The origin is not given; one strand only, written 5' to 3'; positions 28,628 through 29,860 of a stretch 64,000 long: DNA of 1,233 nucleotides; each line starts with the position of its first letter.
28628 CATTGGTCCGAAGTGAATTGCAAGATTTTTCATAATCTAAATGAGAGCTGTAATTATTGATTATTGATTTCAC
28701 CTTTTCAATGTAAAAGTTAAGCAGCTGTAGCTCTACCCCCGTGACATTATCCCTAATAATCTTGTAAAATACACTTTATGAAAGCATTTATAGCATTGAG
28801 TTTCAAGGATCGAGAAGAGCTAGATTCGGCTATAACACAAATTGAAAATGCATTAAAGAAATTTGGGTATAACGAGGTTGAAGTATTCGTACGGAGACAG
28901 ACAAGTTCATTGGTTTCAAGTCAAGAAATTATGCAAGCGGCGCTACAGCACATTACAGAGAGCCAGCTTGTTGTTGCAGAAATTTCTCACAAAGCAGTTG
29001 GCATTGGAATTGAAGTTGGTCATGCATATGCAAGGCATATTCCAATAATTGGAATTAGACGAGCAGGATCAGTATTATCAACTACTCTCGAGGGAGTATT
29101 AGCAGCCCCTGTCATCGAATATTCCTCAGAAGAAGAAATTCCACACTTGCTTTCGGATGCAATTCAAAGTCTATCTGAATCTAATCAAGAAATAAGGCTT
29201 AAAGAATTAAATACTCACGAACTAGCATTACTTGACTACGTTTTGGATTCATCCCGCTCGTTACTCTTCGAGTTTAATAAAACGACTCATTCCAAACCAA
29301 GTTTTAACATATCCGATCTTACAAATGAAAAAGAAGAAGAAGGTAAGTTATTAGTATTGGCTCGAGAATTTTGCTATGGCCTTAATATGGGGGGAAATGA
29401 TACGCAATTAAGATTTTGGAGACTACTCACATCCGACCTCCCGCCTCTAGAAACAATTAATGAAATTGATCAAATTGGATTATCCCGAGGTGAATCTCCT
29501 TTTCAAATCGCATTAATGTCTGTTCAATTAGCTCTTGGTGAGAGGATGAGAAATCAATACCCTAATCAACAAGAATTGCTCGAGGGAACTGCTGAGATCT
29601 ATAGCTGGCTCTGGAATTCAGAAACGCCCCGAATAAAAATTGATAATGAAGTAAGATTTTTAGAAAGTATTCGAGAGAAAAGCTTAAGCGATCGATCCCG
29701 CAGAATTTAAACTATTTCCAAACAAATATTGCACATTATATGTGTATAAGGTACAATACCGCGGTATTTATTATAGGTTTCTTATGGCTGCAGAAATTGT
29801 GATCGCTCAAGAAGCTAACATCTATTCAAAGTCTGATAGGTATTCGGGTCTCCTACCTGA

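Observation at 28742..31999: NDT/Rcl-like, cobalamin radical SAM and kinase-like operon divergent from tdk-tmk: candidate deoxynucleoside modification or nucleoside-analogue pathway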

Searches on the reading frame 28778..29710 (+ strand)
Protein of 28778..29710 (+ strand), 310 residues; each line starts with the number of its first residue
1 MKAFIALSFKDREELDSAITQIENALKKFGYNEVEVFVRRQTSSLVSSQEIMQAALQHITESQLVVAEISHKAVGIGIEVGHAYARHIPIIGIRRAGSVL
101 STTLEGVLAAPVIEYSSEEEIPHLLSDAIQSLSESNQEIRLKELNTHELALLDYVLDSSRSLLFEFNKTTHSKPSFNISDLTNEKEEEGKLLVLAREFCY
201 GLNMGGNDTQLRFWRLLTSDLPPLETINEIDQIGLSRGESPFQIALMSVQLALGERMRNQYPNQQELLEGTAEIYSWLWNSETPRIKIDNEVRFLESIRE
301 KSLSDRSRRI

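Call 3: search_protein_families(library=pfam, proteins=[window:28778-29710:+], max_evalue=0.1)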
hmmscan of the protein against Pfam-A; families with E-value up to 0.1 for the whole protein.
window:28778-29710:+ (310 aa): 2 families
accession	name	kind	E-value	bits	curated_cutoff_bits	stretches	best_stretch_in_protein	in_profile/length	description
PF05014.21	Nuc_deoxyrib_tr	-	2.3e-06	28.2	28.8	1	16-98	14-101/117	Nucleoside 2-deoxyribosyltransferase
PF15891.11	Nuc_deoxyri_tr2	-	0.036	14.8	30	1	45-94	51-102/105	Nucleoside 2-deoxyribosyltransferase like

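Call 4: search_protein_families(library=ncbifam, proteins=[window:28778-29710:+], max_evalue=0.1)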
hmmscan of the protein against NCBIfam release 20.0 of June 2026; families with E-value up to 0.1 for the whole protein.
window:28778-29710:+ (310 aa): 0 families

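Call 5: search_protein_families(library=padloc, proteins=[window:28778-29710:+], max_evalue=1)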
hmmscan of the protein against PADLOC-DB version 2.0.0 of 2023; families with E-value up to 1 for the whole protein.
window:28778-29710:+ (310 aa): 0 families

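Call 6: search_protein_families(library=phrogs, proteins=[window:28778-29710:+], max_evalue=0.1)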
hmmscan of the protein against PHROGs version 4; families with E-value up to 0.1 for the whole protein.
window:28778-29710:+ (310 aa): 5 families
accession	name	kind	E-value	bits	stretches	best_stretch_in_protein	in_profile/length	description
phrog_3634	-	unknown function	0.0014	19.3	1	42-97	44-99/237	-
phrog_16139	-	unknown function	0.0015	18.6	1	2-93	200-283/323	-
phrog_7995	-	DNA, RNA and nucleotide metabolism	0.0051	17.1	1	50-94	85-131/336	nucleoside deoxyribosyltransferase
phrog_1817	-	DNA, RNA and nucleotide metabolism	0.0056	17.3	1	47-87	60-100/192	nucleoside 2-deoxyribosyltransferase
phrog_17671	-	unknown function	0.028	15.8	1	9-36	27-54/89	-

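Call 26: search_solved_structures(query=window:28778-29710:+, max_evalue=10, show_alignments=2)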
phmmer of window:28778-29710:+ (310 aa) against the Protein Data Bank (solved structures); distinct sequences matched with E-value up to 10: 13.
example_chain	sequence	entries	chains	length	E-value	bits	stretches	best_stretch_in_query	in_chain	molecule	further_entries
2klh_A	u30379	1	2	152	0.00045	23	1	48-108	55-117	c-Myc-responsive protein Rcl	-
8rpt_B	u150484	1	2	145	0.0018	21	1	48-110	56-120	2'-deoxynucleoside 5'-phosphate N-hydrolase 1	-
4fyh_A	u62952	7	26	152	0.0026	20.5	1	48-108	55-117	Deoxyribonucleoside 5'-monophosphate N-glycosidase | 2'-deoxynucleoside 5'-phosphate N-hydrolase 1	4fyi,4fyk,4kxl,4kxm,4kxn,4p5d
2khz_A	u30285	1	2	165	0.0032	20.2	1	48-108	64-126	c-Myc-responsive protein Rcl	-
8rqd_C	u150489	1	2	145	0.0097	18.6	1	49-110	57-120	2'-deoxynucleoside 5'-phosphate N-hydrolase 1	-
9da1_A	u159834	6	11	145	0.01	18.5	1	49-110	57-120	5-hydroxymethyl-dUMP N-hydrolase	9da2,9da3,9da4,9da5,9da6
8os9_A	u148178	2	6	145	0.01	18.5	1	49-110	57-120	2'-deoxynucleoside 5'-phosphate N-hydrolase 1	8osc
8rps_C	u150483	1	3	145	0.01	18.5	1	49-110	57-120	2'-deoxynucleoside 5'-phosphate N-hydrolase 1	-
9i3q_A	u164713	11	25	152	0.011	18.5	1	49-110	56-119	5-hydroxymethyl-dUMP N-hydrolase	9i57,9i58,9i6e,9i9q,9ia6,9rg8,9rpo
4p5e_A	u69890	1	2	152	0.011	18.4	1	49-110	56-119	2'-deoxynucleoside 5'-phosphate N-hydrolase 1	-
8qhr_A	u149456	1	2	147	0.012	18.3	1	50-110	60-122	2'-deoxynucleoside 5'-phosphate N-hydrolase 1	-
8qhq_A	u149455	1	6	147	0.028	17.1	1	49-110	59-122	2'-deoxynucleoside 5'-phosphate N-hydrolase 1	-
7m5h_A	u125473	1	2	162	0.77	12.4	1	41-93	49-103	Nucleoside 2-deoxyribosyltransferase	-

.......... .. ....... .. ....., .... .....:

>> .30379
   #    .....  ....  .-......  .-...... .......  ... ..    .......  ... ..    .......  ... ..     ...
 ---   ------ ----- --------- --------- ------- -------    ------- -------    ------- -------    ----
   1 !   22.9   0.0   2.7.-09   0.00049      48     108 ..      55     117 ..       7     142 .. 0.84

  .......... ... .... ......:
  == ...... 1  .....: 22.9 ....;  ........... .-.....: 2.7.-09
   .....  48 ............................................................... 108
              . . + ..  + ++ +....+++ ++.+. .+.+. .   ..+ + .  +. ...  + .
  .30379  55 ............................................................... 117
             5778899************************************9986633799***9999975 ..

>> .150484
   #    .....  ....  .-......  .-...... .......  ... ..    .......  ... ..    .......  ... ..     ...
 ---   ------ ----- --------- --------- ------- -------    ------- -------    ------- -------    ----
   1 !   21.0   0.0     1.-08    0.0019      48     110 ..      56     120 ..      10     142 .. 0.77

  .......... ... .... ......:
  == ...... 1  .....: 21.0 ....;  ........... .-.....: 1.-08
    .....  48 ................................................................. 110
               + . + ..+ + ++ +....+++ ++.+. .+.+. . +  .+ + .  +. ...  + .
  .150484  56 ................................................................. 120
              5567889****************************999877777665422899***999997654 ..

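Call 36: find_homologous_proteins(query=window:28778-29710:+, max_evalue=0.001)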
Query window:28778-29710:+ (310 aa): 1 proteins with E <= 0.001 among 3920 candidates.
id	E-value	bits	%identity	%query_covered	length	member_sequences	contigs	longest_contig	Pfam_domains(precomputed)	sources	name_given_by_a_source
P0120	4.4e-195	664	100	100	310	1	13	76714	PF05014.22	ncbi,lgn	-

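Call 53: search_protein_representatives(protein=window:28778-29710:+)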
Query: 310 residues. Proteins with E-value up to 0.001 (for the whole library): 232; up to 1e-10: 49; up to 1e-30: 1. The best 150 are listed.
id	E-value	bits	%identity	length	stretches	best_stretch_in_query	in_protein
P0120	1.4e-195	664.4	100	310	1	1-310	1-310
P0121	2.5e-28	115.7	36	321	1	2-205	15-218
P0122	1.0e-23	100.6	45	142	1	1-138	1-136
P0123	3.9e-23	98.7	27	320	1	2-282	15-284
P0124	1.6e-21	93.4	30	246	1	2-203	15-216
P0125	1.0e-19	87.5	38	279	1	1-167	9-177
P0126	1.1e-19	87.4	40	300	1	1-154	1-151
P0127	1.2e-19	87.2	38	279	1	1-163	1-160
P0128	4.9e-19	85.3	36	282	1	1-175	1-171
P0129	1.8e-17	80.1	32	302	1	2-195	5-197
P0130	1.9e-16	76.8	41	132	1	1-132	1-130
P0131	2.0e-16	76.7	41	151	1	2-130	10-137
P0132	3.0e-15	72.8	37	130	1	1-131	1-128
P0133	3.2e-15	72.8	36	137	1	2-128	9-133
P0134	3.3e-15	72.7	45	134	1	3-127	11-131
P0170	1.8e-10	57.2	34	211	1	3-132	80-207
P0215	1.3e-07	47.8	32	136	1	2-135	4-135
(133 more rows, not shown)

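Call 56: find_encoding_contigs(protein=P0121, flank=5000, max_places=2)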
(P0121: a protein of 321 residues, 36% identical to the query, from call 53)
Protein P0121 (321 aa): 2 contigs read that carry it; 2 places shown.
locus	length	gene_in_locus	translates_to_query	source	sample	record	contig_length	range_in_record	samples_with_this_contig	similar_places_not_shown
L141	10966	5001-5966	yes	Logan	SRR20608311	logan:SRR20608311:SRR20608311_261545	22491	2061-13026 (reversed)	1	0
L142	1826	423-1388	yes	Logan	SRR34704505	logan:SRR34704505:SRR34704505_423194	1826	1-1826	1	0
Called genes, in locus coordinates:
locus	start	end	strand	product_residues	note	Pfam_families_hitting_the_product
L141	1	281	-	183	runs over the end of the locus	-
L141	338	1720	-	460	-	PF13231:PMT_2 (weak)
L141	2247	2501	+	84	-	-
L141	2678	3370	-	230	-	PF02224:Cytidylate_kin, PF13189:Cytidylate_kin2 (weak), PF13207:AAA_17 (faint), PF13238:AAA_18 (weak), PF13671:AAA_33 (weak), PF01202:SKI (faint)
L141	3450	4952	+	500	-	PF02310:B12-binding, PF04055:Radical_SAM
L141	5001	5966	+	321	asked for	PF05014:Nuc_deoxyrib_tr (weak)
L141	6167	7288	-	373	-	-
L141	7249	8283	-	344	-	PF00535:Glycos_transf_2, PF10111:Glyco_tranf_2_2 (faint)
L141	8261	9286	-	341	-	PF13439:Glyco_transf_4, PF13579:Glyco_trans_4_4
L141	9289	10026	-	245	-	PF03848:TehB (weak), PF13489:Methyltransf_23, PF05401:NodS (weak), PF05175:MTS, PF13847:Methyltransf_31, PF08241:Methyltransf_11, PF08242:Methyltransf_12, PF13649:Methyltransf_25, +2 more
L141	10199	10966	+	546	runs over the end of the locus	PF13529:Peptidase_C39_2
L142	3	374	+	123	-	?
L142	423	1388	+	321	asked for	PF05014:Nuc_deoxyrib_tr (weak)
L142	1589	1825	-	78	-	?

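Call 57: find_encoding_contigs(protein=P0123, flank=5000, max_places=1)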
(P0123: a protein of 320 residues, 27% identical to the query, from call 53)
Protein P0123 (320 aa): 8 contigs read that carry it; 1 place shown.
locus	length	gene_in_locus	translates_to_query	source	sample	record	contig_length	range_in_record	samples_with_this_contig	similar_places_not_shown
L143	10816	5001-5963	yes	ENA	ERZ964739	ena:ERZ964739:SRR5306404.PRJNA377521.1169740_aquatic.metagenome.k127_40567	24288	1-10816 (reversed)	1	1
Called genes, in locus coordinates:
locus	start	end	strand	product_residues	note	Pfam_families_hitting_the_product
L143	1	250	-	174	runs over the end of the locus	-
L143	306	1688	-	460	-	PF13231:PMT_2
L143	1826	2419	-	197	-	PF01931:NTPase_I-T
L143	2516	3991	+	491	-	PF02310:B12-binding, PF04055:Radical_SAM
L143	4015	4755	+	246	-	PF05014:Nuc_deoxyrib_tr (faint)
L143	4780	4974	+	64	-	-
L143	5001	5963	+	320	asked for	-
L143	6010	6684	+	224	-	PF00072:Response_reg, PF00486:Trans_reg_C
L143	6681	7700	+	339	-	PF00512:HisKA, PF02518:HATPase_c, PF13589:HATPase_c_3 (weak)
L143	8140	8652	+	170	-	-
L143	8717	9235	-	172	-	-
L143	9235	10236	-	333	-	-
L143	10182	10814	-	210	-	?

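Call 58: find_encoding_contigs(protein=P0170, flank=5000, max_places=1)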
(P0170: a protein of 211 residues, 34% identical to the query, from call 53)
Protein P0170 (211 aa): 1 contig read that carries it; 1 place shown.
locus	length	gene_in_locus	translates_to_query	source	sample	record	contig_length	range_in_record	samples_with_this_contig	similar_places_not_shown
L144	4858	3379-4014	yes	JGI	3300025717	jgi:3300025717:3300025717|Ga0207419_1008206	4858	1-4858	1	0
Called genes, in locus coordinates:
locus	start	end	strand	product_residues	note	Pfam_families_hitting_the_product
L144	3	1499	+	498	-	?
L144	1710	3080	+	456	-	PF00657:Lipase_GDSL, PF13472:Lipase_GDSL_2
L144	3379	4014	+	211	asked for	PF05014:Nuc_deoxyrib_tr (weak)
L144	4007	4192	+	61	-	-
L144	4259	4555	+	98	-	-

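Call 59: find_encoding_contigs(protein=P0215, flank=5000, max_places=1)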
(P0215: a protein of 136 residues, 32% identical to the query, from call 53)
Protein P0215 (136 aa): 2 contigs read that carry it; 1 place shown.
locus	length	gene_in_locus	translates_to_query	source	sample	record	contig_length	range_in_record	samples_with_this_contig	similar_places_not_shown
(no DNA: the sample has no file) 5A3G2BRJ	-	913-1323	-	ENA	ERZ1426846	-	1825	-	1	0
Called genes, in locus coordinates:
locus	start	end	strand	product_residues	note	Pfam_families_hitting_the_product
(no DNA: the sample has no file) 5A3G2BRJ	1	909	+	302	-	?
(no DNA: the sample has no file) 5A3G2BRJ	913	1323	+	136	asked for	PF05014:Nuc_deoxyrib_tr (weak)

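Call 66: search_solved_structures(query=A4, max_evalue=1, show_alignments=4)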
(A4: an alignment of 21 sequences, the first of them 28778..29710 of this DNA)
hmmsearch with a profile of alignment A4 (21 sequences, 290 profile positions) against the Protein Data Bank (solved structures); distinct sequences matched with E-value up to 1: 28.
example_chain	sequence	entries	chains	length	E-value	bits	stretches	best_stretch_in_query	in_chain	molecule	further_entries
2klh_A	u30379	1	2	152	5e-08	36.2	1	52-98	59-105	c-Myc-responsive protein Rcl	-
8rpt_B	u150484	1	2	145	3.8e-07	33.4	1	48-98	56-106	2'-deoxynucleoside 5'-phosphate N-hydrolase 1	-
4fyh_A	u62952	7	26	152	7.3e-07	32.4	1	55-98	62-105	Deoxyribonucleoside 5'-monophosphate N-glycosidase | 2'-deoxynucleoside 5'-phosphate N-hydrolase 1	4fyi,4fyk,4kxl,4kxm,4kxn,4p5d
2khz_A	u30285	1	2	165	1.2e-06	31.8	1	56-98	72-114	c-Myc-responsive protein Rcl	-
8rps_C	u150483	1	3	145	7.6e-06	29.1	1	49-98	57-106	2'-deoxynucleoside 5'-phosphate N-hydrolase 1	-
8os9_A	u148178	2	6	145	1.3e-05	28.3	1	52-98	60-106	2'-deoxynucleoside 5'-phosphate N-hydrolase 1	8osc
8rqd_C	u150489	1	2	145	1.3e-05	28.3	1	52-98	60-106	2'-deoxynucleoside 5'-phosphate N-hydrolase 1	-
9da1_A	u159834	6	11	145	1.3e-05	28.3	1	52-98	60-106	5-hydroxymethyl-dUMP N-hydrolase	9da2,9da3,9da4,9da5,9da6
8qhr_A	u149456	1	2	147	1.4e-05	28.3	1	52-98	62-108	2'-deoxynucleoside 5'-phosphate N-hydrolase 1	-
9i3q_A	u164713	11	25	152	1.4e-05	28.2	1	52-98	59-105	5-hydroxymethyl-dUMP N-hydrolase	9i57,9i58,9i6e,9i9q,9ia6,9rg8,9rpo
4p5e_A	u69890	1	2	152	1.4e-05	28.2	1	52-98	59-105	2'-deoxynucleoside 5'-phosphate N-hydrolase 1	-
8qhq_A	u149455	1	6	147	0.00063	22.8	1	52-98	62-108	2'-deoxynucleoside 5'-phosphate N-hydrolase 1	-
8pqp_A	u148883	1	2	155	0.0024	20.9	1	24-94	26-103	Nucleoside 2-deoxyribosyltransferase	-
9emw_A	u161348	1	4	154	0.0036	20.3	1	24-94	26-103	Nucleoside 2-deoxyribosyltransferase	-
8qc0_A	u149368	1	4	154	0.0046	20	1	24-94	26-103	Nucleoside 2-deoxyribosyltransferase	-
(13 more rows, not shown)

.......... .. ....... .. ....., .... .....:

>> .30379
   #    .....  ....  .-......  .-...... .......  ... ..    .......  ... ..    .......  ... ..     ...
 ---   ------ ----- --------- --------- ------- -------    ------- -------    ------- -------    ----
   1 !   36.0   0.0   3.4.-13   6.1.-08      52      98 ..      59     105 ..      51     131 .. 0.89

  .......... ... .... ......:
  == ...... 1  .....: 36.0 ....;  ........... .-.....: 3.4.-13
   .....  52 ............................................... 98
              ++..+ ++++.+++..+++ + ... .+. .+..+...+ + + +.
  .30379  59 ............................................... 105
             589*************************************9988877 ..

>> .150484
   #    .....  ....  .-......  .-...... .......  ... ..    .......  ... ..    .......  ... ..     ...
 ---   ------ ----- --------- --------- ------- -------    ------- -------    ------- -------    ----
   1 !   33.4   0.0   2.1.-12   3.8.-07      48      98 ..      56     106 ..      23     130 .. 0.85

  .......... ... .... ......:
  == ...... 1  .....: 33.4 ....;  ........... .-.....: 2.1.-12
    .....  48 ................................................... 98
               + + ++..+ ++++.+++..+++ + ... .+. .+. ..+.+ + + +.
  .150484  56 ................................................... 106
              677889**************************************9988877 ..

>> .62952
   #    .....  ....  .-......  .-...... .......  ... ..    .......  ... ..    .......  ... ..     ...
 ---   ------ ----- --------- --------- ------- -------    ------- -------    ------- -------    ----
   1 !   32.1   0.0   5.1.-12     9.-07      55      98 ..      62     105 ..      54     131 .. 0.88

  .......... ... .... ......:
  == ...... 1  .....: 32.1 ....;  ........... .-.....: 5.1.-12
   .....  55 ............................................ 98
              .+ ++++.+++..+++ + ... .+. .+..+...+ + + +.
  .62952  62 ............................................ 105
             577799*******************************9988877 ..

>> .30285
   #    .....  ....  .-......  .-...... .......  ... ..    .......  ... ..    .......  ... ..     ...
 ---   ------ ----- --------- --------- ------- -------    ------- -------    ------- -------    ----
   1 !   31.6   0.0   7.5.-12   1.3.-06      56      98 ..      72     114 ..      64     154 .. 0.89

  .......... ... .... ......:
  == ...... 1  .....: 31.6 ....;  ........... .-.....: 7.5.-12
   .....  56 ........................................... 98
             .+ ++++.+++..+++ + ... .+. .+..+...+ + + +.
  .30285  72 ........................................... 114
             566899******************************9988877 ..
